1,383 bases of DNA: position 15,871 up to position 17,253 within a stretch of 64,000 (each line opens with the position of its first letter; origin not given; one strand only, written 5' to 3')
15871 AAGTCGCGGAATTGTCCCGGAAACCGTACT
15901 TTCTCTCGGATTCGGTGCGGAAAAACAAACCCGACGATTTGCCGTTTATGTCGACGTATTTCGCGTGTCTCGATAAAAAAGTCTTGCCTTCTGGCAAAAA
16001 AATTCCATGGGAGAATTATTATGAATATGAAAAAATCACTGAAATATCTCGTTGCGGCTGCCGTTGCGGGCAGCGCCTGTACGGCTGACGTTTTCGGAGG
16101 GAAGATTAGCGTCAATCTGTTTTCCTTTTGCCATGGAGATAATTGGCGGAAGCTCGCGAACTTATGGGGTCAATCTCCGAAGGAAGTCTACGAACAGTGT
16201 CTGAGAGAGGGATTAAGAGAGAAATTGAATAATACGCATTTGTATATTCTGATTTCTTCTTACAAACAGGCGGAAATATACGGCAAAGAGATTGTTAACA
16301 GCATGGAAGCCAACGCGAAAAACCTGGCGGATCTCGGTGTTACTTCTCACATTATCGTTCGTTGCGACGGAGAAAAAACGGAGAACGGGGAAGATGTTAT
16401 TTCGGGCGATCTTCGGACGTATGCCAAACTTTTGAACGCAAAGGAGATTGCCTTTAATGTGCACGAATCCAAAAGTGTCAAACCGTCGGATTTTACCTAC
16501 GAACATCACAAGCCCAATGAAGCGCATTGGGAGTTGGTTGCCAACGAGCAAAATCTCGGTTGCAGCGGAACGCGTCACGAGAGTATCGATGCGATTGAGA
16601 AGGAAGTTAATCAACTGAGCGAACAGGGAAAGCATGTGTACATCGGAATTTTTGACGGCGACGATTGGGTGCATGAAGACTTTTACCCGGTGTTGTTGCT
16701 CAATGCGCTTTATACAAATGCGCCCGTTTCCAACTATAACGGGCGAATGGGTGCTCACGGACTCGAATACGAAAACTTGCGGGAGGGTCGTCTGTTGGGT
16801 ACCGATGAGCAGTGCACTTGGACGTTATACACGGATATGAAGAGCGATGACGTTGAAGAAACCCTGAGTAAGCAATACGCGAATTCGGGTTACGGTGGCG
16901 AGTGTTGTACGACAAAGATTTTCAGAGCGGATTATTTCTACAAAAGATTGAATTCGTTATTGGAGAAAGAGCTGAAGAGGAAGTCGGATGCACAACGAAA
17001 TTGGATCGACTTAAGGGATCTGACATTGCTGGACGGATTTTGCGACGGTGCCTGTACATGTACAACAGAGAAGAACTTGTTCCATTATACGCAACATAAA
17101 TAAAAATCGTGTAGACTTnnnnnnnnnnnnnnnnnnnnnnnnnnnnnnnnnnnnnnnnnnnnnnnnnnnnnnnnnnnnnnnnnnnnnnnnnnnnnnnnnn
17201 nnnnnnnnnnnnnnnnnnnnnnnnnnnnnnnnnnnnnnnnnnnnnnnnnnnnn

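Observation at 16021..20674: Tandem array of four divergent paralogs encoding exported or anchored GT-A (GT2, SpsA-like) glycosyltransferase-like proteins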

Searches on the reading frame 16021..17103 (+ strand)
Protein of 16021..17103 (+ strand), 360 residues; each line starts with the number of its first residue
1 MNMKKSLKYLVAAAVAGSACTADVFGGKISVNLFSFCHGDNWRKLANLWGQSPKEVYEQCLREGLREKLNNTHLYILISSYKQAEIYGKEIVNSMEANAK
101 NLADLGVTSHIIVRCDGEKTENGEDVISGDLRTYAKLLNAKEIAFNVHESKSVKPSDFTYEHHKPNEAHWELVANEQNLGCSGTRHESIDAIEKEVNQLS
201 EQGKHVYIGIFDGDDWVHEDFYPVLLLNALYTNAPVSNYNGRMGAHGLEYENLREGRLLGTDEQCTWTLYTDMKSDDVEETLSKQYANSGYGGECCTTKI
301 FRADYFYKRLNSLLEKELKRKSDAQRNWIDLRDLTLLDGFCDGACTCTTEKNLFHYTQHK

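Call 3: search_protein_families(library=pfam, proteins=[window:16021-17103:+], max_evalue=10)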
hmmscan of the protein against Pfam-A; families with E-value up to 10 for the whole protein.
window:16021-17103:+ (360 aa): 1 family
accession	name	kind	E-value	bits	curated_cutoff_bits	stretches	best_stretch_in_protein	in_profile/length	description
PF00535.33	Glycos_transf_2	-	0.039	14.3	23.3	1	164-229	50-103/168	Glycosyl transferase family 2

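Call 4: search_protein_families(library=ncbifam, proteins=[window:16021-17103:+], max_evalue=10)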
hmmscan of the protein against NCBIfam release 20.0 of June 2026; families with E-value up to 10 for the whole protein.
window:16021-17103:+ (360 aa): 0 families

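Call 6: find_homologous_proteins(query=window:16021-17100:+, max_evalue=0.001)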
Query window:16021-17100:+ (360 aa): 33 proteins with E <= 0.001 among 5965 candidates.
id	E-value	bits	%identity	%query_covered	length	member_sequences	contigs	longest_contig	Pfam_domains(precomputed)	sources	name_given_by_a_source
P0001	7.3e-246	833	100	99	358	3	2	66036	-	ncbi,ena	-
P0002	7.2e-200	682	83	100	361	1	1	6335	-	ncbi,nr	ncbi:MAG: hypothetical protein IJ793_01065 [Opitutales bacterium]|nr:hypothetical protein [Opitutale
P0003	1.4e-194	664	82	100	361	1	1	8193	-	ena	-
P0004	2.4e-182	624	76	99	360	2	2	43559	-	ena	-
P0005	8.0e-181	619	77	100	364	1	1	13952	-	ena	-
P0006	1.7e-178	611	76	100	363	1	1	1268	-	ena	-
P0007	1.4e-171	589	87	82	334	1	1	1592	-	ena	-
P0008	1.4e-149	516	65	99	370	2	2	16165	-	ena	-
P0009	5.4e-145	501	62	100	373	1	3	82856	-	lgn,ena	-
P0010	5.9e-138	478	59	100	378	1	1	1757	-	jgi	jgi:hypothetical protein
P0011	3.0e-129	449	56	98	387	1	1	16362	-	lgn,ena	-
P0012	4.3e-127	442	56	98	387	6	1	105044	-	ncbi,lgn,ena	-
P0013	1.6e-124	434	55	99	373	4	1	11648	-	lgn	-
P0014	1.0e-123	431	56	99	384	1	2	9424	-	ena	-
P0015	6.7e-122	425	58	98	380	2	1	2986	-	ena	-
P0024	7.3e-68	247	41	99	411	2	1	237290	-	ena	-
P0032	1.5e-37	148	36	73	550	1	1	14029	-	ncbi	-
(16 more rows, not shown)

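Call 7: search_solved_structures(query=A1, max_evalue=10, show_alignments=3)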
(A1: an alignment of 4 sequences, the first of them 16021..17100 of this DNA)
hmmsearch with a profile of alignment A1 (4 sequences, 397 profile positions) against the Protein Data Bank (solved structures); distinct sequences matched with E-value up to 10: 0.

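Call 15: find_encoding_contigs(protein=P0012, flank=10000, max_places=4)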
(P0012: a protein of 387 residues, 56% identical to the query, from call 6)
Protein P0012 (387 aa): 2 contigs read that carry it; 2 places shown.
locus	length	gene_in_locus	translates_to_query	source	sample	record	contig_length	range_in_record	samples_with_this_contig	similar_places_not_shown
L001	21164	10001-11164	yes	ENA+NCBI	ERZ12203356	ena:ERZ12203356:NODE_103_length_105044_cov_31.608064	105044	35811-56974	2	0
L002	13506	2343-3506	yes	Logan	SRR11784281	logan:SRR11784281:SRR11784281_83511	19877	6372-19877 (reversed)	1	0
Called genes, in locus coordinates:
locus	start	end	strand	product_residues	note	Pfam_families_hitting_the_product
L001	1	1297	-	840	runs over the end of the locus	PF03477:ATP-cone, PF13597:NRDD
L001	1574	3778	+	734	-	PF04453:LptD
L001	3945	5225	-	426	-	PF00483:NTP_transferase, PF12804:NTP_transf_3 (weak), PF24894:Hexapep_GlmU (faint), PF25084:LbH_EIF2B (faint), PF25247:LbH_GLGC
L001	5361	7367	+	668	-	PF13230:GATase_4 (weak), PF13522:GATase_6, PF13537:GATase_7, PF01380:SIS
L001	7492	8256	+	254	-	PF01784:DUF34_NIF3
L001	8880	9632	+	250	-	PF02348:CTP_transf_3, PF12804:NTP_transf_3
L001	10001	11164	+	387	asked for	-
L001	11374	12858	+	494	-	PF00587:tRNA-synt_2b, PF03129:HGTP_anticodon, PF09180:ProRS-C_1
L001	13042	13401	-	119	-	-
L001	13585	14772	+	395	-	PF00365:PFK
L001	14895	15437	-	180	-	-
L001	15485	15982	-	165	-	-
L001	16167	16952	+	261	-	-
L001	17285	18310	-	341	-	PF00044:Gp_dh_N, PF02800:Gp_dh_C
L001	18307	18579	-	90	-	-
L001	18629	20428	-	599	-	PF00005:ABC_tran, PF02463:SMC_N (weak)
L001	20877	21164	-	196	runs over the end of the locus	-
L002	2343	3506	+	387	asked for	-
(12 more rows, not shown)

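Call 16: find_encoding_contigs(protein=P0024, flank=10000, max_places=4)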
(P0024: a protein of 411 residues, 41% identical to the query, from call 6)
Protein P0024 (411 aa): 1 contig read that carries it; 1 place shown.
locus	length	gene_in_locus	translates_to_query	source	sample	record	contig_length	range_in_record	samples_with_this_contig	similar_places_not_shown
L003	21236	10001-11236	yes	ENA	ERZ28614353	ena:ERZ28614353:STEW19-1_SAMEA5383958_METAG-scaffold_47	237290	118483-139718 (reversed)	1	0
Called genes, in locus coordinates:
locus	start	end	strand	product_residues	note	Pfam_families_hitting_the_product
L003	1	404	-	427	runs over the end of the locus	PF00483:NTP_transferase, PF12804:NTP_transf_3 (weak), PF24894:Hexapep_GlmU (faint), PF25084:LbH_EIF2B (faint), PF25247:LbH_GLGC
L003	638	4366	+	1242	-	-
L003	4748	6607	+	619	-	PF13230:GATase_4 (weak), PF13522:GATase_6, PF13537:GATase_7, PF01380:SIS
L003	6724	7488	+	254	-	PF01784:DUF34_NIF3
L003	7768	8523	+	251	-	PF02348:CTP_transf_3, PF12804:NTP_transf_3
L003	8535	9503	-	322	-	PF01327:Pep_deformylase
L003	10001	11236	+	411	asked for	-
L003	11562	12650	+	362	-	-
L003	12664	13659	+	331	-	-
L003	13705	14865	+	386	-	-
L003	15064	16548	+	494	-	PF00587:tRNA-synt_2b, PF03129:HGTP_anticodon, PF09180:ProRS-C_1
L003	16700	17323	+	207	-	-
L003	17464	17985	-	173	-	-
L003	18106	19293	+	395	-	PF00365:PFK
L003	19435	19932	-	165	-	-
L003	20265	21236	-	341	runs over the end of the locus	PF00044:Gp_dh_N, PF02800:Gp_dh_C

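Call 17: predict_structure(alignment_id=A2)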
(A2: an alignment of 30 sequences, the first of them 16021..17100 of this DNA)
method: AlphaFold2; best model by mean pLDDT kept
length: 360 residues; sequences in the alignment: 30
mean_pLDDT: 81.6   pTM: 0.85
mean pLDDT of the five models: 81.6, 80.7, 79.8, 79.3, 78.5
residues with pLDDT >= 90: 156; 70-90: 130; 50-70: 44; < 50: 30
segments of 3 or more residues with pLDDT < 50: 1-25, 336-339
pLDDT, mean of each block of 10 residues (from residue 1): 40 34 57 77 70 75 89 97 94 97 94 91 79 97 97 91 96 92 89 96 96 93 95 88 78 81 78 63 57 74 91 91 86 55 78 80
secondary structure, 60 per line:
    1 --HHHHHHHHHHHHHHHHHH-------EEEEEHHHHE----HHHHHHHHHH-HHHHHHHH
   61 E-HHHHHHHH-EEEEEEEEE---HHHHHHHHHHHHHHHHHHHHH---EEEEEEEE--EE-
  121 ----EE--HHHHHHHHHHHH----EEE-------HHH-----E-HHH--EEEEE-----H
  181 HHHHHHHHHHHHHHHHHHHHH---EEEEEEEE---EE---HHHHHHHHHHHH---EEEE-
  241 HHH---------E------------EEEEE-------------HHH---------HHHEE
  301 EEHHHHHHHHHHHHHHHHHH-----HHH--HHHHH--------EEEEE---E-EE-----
elements in order: H3-20 E28-32 H33-36 H42-51 H53-60 H63-70 E72-80 H84-104 E108-115 H129-140 E145-147 E170-174 H180-201 E205-212 H221-232 E236-239 E266-270 E299-302 H303-320 H331-335 E344-348

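Call 19: fold_search(model_id=the predicted structure, library=pdb)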
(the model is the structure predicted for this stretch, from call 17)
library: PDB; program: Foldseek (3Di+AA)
matches with E <= 10: 1239; with E <= 0.001: 92
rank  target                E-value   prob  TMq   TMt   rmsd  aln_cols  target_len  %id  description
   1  5hea_A                2.0e-07  1.00  0.39  0.49   6.7       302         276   15  CgT structure in hexamer (released 2016-08-31)
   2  8bz4_A                9.2e-07  1.00  0.38  0.25   7.2       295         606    9  Crystal structure of the apo form of the L. monocytogenes RmlT (released 2023-12-27)
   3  5tzi                  1.3e-06  1.00  0.35  0.37   9.4       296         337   15  Crystal structure of S. aureus TarS 1-349 (released 2017-01-04)
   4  7sp9_A                1.7e-06  1.00  0.37  0.28  14.9       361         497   10  Chlorella virus Hyaluronan Synthase in the GlcNAc-primed channel-closed state (released 2022-04-06)
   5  8bz7_A                1.8e-06  1.00  0.40  0.25   6.7       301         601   10  Crystal structure of the L. monocytogenes RmlT in complex with TDP-rhamnose (released 2023-12-27)
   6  8bz5_C                1.9e-06  1.00  0.38  0.24   7.2       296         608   11  Crystal structure of the L. monocytogenes RmlT in complex with HEPES (released 2023-12-27)
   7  8bz5_A                2.3e-06  1.00  0.38  0.25   7.3       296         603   10  Crystal structure of the L. monocytogenes RmlT in complex with HEPES (released 2023-12-27)
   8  8bz7_E                2.6e-06  1.00  0.38  0.25   7.4       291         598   10  Crystal structure of the L. monocytogenes RmlT in complex with TDP-rhamnose (released 2023-12-27)
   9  8bz6_B                3.0e-06  1.00  0.37  0.24   7.7       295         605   11  Crystal structure of the L. monocytogenes RmlT in complex with UDP-glucose (released 2023-12-27)
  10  5w5r_E                3.6e-06  1.00  0.38  0.34   8.8       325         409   12  Agrobacterium tumefaciens ADP-glucose pyrophosphorylase P96A mutant bound to activator pyruvate (released 2018-11-14)
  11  6h2n_B                3.8e-06  1.00  0.38  0.43   8.0       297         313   11  TarP-UDP-GlcNAc-Mg (released 2018-09-26)
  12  8bz8_A                3.8e-06  1.00  0.38  0.25   7.4       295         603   10  Crystal structure of the L. monocytogenes RmlT D198A variant in complex with TDP-rhamnose (released 2023-12-27)
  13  6h4m_D                4.1e-06  1.00  0.39  0.44   7.6       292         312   11  TarP-UDP-GlcNAc-3RboP (released 2018-09-26)
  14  6h4m_H                4.1e-06  1.00  0.38  0.43   8.1       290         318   11  TarP-UDP-GlcNAc-3RboP (released 2018-09-26)
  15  8bz5_B                4.3e-06  1.00  0.38  0.24   7.0       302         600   10  Crystal structure of the L. monocytogenes RmlT in complex with HEPES (released 2023-12-27)
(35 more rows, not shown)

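Call 20: search_solved_structures(query=A2, max_evalue=10, show_alignments=5)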
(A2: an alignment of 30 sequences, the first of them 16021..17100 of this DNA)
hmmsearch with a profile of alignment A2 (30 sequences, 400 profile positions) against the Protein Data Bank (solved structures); distinct sequences matched with E-value up to 10: 1.
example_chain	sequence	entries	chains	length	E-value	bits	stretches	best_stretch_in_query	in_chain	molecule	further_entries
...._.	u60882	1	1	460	0.58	12.3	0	99-154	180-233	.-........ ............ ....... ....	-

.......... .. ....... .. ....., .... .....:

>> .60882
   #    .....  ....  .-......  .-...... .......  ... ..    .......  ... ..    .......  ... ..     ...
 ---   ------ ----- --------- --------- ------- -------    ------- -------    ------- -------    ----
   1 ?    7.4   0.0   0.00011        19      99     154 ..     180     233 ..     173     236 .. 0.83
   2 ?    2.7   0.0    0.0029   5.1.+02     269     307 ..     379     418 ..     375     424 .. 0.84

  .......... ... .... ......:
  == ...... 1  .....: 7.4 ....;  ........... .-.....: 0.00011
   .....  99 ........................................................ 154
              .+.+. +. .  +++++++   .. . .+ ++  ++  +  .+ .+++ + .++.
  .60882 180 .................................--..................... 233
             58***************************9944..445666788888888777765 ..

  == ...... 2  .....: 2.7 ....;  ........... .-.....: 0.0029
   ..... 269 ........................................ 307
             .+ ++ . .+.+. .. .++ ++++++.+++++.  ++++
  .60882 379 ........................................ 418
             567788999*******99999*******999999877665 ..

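Call 21: search_protein_families(library=pfam, alignment_id=A2, max_evalue=1)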
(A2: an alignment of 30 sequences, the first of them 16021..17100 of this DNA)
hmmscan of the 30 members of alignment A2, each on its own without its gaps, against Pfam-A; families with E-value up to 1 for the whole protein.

A. member 1, window:16021-17100:+ (360 aa): 1 family
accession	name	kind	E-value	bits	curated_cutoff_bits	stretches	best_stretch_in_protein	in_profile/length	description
PF00535.33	Glycos_transf_2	-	0.039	14.3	23.3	1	164-229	50-103/168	Glycosyl transferase family 2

B. families by the number of members that match (of 30 scanned): 14 families
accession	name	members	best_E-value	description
PF00535.33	Glycos_transf_2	19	0.00094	Glycosyl transferase family 2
PF04055.27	Radical_SAM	6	0.014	Radical SAM superfamily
PF20707.3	bDLD2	2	0.026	Bacterial Death-like domain 2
PF16356.10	DUF4983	2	0.1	Domain of unknown function (DUF4983)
PF21484.3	Chp1-like_PIN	1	0.022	Chromo domain-containing protein 1-like, PIN domain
PF00277.23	SAA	1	0.034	Serum amyloid A protein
PF12205.13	GIT1_C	1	0.058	G protein-coupled receptor kinase-interacting protein 1 C term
PF15067.11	FAM124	1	0.061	FAM124 domain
PF24964.1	DUF7769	1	0.12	Domain of unknown function (DUF7769)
PF19031.6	Intu_longin_1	1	0.12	First Longin domain of INTU, CCZ1 and HPS4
PF01973.23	MptE-like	1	0.13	6-hydroxymethylpterin diphosphokinase MptE-like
PF21909.2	USP_UIM_N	1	0.16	Ubiquitin-specific protease UIM domain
PF14270.11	DUF4358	1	0.16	Domain of unknown function (DUF4358)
PF08891.16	YfcL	1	0.18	YfcL protein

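Call 31: search_protein_representatives(alignment_id=A2)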
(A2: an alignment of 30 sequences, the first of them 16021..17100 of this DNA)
Query: 30 sequences, 400 profile positions. Proteins with E-value up to 0.001 (for the whole library): 20; up to 1e-10: 14; up to 1e-30: 5. The best 20 are listed.
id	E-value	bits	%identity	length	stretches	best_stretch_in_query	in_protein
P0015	2.3e-151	520.9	-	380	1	1-380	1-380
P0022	9.2e-147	505.7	-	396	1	61-400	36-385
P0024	4.6e-140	483.6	-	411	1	1-400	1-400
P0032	1.7e-135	468.6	-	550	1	27-400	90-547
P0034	4.1e-55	203.9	-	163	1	84-252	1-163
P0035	2.7e-26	109.0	-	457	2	169-246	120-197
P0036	1.3e-24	103.5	-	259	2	184-246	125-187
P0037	2.2e-24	102.7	-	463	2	183-246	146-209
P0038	6.2e-22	94.6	-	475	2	178-246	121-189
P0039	2.1e-21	92.9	-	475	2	184-245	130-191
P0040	4.0e-17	78.8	-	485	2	185-244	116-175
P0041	6.2e-17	78.2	-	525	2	180-245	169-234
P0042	3.8e-14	69.0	-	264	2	185-244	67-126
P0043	1.8e-11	60.1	-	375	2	72-248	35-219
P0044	2.1e-06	43.5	-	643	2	31-133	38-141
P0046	2.6e-05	39.9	-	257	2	184-245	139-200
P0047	1.1e-04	37.8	-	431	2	206-248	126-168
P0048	5.5e-04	35.5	-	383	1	64-244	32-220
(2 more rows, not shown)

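Call 32: search_protein_families(library=pfam, proteins=[P0035, P0036, P0037, P0038, P0039, P0040, P0041, P0042, P0043, P0044], max_evalue=0.1)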
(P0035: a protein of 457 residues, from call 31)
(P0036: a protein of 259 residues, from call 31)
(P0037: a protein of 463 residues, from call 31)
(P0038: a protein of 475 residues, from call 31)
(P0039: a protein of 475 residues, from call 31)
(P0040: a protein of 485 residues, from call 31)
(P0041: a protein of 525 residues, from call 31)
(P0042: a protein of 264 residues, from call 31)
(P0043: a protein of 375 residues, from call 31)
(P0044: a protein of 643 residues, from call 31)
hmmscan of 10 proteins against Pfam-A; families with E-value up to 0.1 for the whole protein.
P0035 (457 aa): 2 families
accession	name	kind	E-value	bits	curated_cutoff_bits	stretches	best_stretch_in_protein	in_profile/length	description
PF00535.33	Glycos_transf_2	-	0.0017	18.8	23.3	1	71-210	4-123/168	Glycosyl transferase family 2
PF13641.12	Glyco_tranf_2_3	-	0.051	14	27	1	67-200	3-121/230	Glycosyltransferase like family 2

P0036 (259 aa): 1 family
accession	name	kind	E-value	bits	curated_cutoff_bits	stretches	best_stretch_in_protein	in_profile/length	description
PF00535.33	Glycos_transf_2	-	0.00016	22.1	23.3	1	59-207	6-130/168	Glycosyl transferase family 2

P0037 (463 aa): 0 families

P0038 (475 aa): 1 family
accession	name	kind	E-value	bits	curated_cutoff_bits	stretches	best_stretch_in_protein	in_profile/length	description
PF03074.21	GCS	-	0.014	15.2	25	1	388-448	90-150/372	Glutamate-cysteine ligase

P0039 (475 aa): 0 families

P0040 (485 aa): 1 family
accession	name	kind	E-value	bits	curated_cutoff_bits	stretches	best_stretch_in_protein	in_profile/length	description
PF00535.33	Glycos_transf_2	-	0.047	14.1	23.3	1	51-207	4-144/168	Glycosyl transferase family 2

P0041 (525 aa): 1 family
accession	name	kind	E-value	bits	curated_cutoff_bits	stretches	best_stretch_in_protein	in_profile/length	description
PF00535.33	Glycos_transf_2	-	0.00095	19.6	23.3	1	108-248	3-123/168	Glycosyl transferase family 2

P0042 (264 aa): 0 families

P0043 (375 aa): 1 family
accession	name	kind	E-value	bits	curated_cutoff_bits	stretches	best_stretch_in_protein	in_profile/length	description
PF11267.13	DUF3067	-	0.052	14.5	25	0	111-182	14-76/98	Domain of unknown function (DUF3067)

P0044 (643 aa): 1 family
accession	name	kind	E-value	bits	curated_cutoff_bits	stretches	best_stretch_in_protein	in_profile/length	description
PF00535.33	Glycos_transf_2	-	0.00038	20.9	23.3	1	95-233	2-120/168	Glycosyl transferase family 2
